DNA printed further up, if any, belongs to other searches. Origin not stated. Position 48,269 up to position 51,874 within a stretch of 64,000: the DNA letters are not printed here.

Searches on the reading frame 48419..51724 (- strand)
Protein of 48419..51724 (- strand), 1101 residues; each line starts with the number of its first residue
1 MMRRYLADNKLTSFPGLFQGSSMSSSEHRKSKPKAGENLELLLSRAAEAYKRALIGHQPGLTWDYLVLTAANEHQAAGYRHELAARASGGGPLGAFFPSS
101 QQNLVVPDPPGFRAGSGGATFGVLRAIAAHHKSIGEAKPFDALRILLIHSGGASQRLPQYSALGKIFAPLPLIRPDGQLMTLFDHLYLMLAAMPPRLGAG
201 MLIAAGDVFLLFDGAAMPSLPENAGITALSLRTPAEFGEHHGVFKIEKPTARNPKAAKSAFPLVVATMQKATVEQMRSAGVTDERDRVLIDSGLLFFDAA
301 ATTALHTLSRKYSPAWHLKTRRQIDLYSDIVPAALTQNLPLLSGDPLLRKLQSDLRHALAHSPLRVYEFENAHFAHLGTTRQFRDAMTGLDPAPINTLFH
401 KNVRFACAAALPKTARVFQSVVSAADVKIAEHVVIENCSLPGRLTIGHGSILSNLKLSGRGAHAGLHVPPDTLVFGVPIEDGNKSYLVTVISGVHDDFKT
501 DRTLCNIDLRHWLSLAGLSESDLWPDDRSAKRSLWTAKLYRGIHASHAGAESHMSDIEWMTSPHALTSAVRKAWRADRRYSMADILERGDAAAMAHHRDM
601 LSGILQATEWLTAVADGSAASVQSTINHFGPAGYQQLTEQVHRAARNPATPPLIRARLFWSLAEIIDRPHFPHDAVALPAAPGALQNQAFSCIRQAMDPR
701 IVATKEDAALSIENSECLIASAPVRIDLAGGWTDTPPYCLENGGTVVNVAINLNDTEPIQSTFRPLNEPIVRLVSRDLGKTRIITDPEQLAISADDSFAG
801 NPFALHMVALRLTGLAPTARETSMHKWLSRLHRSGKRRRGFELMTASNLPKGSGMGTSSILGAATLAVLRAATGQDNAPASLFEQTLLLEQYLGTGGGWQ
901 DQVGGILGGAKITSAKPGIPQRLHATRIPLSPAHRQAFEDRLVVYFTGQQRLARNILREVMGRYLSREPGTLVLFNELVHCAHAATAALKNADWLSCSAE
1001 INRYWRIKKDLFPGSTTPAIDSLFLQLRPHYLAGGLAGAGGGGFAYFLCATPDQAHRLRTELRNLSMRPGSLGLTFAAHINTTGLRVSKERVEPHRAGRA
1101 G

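Call 39: search_protein_families(library=ncbifam, proteins=[window:48419-51724:-], max_evalue=0.00001)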
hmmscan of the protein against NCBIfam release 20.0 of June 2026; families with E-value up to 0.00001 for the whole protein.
window:48419-51724:- (1101 aa): 3 families
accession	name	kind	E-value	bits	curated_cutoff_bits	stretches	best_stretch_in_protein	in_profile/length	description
NF009948.0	PRK13412.1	equivalog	6e-140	467.8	721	1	97-1089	51-973/974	bifunctional fucokinase/fucose-1-phosphate guanylyltransferase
NF049969.1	GlMnHpPKinHddA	equivalog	1.4e-14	54.3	600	1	838-1063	95-317/338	D-glycero-D-manno-heptose 7-phosphate kinase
TIGR00549.1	mevalon_kin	equivalog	8.7e-07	28.7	163.05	1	824-1045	66-273/276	mevalonate kinase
